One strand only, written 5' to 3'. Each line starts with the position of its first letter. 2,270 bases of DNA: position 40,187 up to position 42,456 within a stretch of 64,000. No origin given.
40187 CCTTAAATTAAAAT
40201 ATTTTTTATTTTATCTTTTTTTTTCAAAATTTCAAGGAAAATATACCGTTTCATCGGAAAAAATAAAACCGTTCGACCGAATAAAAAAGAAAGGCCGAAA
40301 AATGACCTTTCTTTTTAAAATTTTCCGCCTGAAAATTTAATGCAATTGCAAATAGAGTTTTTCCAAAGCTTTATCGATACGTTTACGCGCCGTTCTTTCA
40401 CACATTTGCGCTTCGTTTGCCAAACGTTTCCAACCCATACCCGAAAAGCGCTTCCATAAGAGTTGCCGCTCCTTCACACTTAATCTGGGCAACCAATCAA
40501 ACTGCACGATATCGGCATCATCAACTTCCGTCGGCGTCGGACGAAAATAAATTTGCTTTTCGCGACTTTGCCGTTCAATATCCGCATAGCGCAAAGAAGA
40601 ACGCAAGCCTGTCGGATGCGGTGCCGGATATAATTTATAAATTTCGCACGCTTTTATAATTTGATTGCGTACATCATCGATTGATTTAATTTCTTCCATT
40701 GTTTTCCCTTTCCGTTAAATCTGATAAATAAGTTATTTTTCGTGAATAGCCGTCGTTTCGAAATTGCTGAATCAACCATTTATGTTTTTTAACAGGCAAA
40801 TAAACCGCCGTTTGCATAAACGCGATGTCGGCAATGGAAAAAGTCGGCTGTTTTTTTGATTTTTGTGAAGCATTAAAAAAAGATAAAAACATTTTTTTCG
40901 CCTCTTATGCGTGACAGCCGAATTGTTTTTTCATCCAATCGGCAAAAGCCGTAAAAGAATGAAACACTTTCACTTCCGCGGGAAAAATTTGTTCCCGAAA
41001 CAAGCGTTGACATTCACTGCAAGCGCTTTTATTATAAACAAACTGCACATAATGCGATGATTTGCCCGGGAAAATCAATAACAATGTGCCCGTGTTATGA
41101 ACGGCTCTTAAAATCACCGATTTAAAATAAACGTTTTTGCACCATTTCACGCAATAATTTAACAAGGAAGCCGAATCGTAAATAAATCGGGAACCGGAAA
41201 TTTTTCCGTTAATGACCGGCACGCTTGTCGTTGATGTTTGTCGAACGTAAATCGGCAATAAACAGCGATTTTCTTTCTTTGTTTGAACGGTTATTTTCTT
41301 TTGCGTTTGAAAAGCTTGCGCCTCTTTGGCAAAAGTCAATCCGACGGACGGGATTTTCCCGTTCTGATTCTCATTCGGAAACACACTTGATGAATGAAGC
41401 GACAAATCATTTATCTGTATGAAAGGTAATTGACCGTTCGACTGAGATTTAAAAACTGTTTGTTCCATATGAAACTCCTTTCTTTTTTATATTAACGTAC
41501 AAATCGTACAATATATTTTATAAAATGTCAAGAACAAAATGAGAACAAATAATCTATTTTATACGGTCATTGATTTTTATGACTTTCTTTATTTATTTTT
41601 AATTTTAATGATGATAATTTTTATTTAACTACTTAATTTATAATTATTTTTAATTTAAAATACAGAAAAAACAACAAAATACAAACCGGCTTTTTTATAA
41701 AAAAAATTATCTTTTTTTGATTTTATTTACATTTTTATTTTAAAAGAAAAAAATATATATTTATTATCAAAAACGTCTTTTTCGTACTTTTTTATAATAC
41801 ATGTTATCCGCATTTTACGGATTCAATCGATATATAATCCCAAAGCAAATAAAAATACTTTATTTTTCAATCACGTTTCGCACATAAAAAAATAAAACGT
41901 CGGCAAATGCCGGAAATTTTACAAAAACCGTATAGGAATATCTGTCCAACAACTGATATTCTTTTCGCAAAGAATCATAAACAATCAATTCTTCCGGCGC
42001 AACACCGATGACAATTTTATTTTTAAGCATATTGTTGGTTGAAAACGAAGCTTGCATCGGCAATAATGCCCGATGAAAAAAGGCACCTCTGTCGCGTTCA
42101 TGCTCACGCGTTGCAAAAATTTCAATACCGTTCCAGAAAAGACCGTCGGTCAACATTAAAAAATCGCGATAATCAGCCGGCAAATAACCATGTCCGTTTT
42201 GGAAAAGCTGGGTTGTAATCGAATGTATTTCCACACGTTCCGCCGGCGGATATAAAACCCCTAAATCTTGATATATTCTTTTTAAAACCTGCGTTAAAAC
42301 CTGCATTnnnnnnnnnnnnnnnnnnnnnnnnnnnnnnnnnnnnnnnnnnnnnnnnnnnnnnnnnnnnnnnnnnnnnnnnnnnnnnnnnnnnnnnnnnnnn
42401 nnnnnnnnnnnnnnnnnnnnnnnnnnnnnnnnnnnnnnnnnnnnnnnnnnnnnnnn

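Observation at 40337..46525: VirD4-type coupling-protein operon carrying an HNH-like nuclease and a SUKH (SMI1/KNR4) immunity-like gene; candidate T4SS-delivered toxin/immunity system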

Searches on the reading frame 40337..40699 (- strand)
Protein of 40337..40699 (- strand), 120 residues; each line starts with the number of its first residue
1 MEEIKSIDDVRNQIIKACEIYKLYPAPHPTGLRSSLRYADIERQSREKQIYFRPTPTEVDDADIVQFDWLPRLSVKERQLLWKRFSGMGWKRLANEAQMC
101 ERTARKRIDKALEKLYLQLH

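Call 4: search_protein_families(library=pfam, proteins=[window:40337-40699:-], max_evalue=1)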
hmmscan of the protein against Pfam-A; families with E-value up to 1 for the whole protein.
window:40337-40699:- (120 aa): 2 families
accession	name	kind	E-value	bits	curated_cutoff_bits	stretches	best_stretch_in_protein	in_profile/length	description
PF19889.5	DUF6362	-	3.4e-10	40.6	31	1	42-114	26-97/98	Domain of unknown function (DUF6362)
PF04545.22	Sigma70_r4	-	0.044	13.7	24.1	1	69-115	1-48/50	Sigma-70, region 4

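Call 5: search_protein_families(library=ncbifam, proteins=[window:40337-40699:-], max_evalue=1)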
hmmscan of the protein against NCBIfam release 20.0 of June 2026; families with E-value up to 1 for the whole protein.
window:40337-40699:- (120 aa): 4 families
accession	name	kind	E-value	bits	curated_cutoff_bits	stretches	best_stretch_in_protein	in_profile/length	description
TIGR02937.1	sigma70-ECF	superfamily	0.00036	20.2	42.9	1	64-118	109-164/165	sigma-70 family RNA polymerase sigma factor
NF005248.0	PRK06759.1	equivalog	0.012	15.3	133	1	57-116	91-151/156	RNA polymerase factor sigma-70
NF008889.0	PRK11924.1-1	subfamily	0.028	14.1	181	1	70-117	117-165/173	RNA polymerase sigma factor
TIGR02985.1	Sig70_bacteroi1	subfamily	0.034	14.4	126.4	1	68-116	110-159/162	RNA polymerase sigma-70 factor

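Call 6: search_protein_families(library=padloc, proteins=[window:40337-40699:-], max_evalue=1)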
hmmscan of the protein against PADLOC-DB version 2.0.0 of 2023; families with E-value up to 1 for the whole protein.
window:40337-40699:- (120 aa): 0 families

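Call 7: search_protein_families(library=phrogs, proteins=[window:40337-40699:-], max_evalue=1)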
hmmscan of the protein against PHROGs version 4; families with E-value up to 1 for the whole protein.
window:40337-40699:- (120 aa): 6 families
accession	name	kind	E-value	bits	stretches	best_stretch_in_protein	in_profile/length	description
phrog_6836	-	unknown function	1.5e-08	35.5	1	8-115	15-128/144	-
phrog_36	-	transcription regulation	0.002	18.8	1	73-116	140-184/220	transcriptional regulator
phrog_351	-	transcription regulation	0.041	13.4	1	58-115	661-722/928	RNA polymerase sigma factor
phrog_79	-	transcription regulation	0.12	13.1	1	79-113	96-131/156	anti-termination protein Q-like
phrog_25997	-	unknown function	0.19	12.6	0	37-77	36-76/77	-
phrog_1740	-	transcription regulation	0.34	10.3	1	69-116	165-213/567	RNA polymerase sigma factor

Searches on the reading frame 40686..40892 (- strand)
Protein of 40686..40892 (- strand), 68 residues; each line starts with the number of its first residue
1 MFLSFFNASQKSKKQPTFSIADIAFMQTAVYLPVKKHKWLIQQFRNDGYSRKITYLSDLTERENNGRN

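Call 4: search_protein_families(library=pfam, proteins=[window:40686-40892:-], max_evalue=1)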
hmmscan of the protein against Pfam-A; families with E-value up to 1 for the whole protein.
window:40686-40892:- (68 aa): 1 family
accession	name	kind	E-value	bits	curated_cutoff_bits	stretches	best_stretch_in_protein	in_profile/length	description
PF25051.1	WHD_MCM8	-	0.015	15.8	26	1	2-49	20-67/80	MCM8 winged helix domain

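Call 5: search_protein_families(library=ncbifam, proteins=[window:40686-40892:-], max_evalue=1)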
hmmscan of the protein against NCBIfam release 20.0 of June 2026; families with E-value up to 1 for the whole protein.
window:40686-40892:- (68 aa): 3 families
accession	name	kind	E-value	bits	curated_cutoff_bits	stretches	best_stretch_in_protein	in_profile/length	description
NF004060.0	PRK05576.1-3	equivalog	0.054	13.2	189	1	6-53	122-169/202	cobalt-factor II C(20)-methyltransferase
NF049916.1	ISAon1_upstream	equivalog_domain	0.085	13.3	55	1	16-54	53-90/108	ISAon1 family transposase N-terminal region protein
NF041466.1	factorH_bind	equivalog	0.16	11.1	200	1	13-67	149-204/279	factor H-binding protein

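Call 6: search_protein_families(library=padloc, proteins=[window:40686-40892:-], max_evalue=1)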
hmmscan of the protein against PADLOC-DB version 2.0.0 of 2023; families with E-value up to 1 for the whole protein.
window:40686-40892:- (68 aa): 0 families

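Call 7: search_protein_families(library=phrogs, proteins=[window:40686-40892:-], max_evalue=1)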
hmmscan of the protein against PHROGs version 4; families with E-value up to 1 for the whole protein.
window:40686-40892:- (68 aa): 0 families

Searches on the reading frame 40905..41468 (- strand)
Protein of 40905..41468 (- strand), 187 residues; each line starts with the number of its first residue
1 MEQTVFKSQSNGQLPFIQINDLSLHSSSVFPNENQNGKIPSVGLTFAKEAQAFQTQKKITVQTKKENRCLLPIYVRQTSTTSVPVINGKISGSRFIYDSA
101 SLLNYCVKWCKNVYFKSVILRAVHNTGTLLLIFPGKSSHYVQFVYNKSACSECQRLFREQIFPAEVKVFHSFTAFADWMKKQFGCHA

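Call 4: search_protein_families(library=pfam, proteins=[window:40905-41468:-], max_evalue=1)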
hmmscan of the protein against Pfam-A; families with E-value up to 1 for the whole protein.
window:40905-41468:- (187 aa): 0 families

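Call 5: search_protein_families(library=ncbifam, proteins=[window:40905-41468:-], max_evalue=1)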
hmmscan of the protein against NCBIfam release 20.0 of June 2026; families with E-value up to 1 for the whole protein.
window:40905-41468:- (187 aa): 0 families

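Call 6: search_protein_families(library=padloc, proteins=[window:40905-41468:-], max_evalue=1)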
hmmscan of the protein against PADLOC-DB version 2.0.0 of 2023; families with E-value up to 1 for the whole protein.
window:40905-41468:- (187 aa): 0 families

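Call 7: search_protein_families(library=phrogs, proteins=[window:40905-41468:-], max_evalue=1)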
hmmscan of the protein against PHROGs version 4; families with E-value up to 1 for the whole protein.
window:40905-41468:- (187 aa): 1 family
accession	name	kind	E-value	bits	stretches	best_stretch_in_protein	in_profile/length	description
phrog_3786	-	unknown function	0.011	16.7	0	106-123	60-77/86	-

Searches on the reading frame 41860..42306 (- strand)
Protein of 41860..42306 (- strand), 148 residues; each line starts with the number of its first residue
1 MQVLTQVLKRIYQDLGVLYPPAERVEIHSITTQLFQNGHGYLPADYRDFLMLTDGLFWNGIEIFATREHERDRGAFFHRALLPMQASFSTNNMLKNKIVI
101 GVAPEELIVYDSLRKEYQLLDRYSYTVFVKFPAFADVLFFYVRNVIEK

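Call 4: search_protein_families(library=pfam, proteins=[window:41860-42306:-], max_evalue=1)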
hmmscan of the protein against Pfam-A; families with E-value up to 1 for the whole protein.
window:41860-42306:- (148 aa): 2 families
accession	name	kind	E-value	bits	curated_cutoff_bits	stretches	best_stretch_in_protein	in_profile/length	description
PF09346.15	SMI1_KNR4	-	0.0012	19.8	25.4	1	42-97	18-63/125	SMI1 / KNR4 family (SUKH-1)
PF14568.11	SUKH_6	-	0.06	14.3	27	1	42-80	15-53/119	SMI1-KNR4 cell-wall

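Call 5: search_protein_families(library=ncbifam, proteins=[window:41860-42306:-], max_evalue=1)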
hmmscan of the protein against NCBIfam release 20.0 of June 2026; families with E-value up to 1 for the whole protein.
window:41860-42306:- (148 aa): 1 family
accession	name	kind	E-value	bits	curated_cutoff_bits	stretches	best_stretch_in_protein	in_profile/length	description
NF038335.1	YPO0640_fam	subfamily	2.7e-16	59.8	55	1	18-141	19-145/150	YrhA family protein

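Call 6: search_protein_families(library=padloc, proteins=[window:41860-42306:-], max_evalue=1)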
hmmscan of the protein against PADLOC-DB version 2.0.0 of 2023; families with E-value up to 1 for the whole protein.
window:41860-42306:- (148 aa): 0 families

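Call 7: search_protein_families(library=phrogs, proteins=[window:41860-42306:-], max_evalue=1)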
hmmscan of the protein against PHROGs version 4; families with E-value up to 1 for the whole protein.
window:41860-42306:- (148 aa): 0 families

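Call 47: search_solved_structures(query=A3, max_evalue=10, show_alignments=2)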
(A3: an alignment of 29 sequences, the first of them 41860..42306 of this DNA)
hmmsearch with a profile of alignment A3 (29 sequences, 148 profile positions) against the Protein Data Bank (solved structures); distinct sequences matched with E-value up to 10: 0.

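Call 96: search_protein_families(library=pfam, alignment_id=A3, max_evalue=0.01)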
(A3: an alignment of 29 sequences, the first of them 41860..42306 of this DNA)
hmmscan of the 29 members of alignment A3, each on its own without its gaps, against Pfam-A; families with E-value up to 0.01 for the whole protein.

A. member 1, window:41860-42306:- (148 aa): 1 family
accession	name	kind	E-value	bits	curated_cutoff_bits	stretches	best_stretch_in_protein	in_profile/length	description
PF09346.15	SMI1_KNR4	-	0.0012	19.8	25.4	1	42-97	18-63/125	SMI1 / KNR4 family (SUKH-1)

B. families by the number of members that match (of 29 scanned): 3 families
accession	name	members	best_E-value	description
PF09346.15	SMI1_KNR4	11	0.00041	SMI1 / KNR4 family (SUKH-1)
PF14568.11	SUKH_6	4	0.00085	SMI1-KNR4 cell-wall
PF14567.11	SUKH_5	1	0.0044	SMI1-KNR4 cell-wall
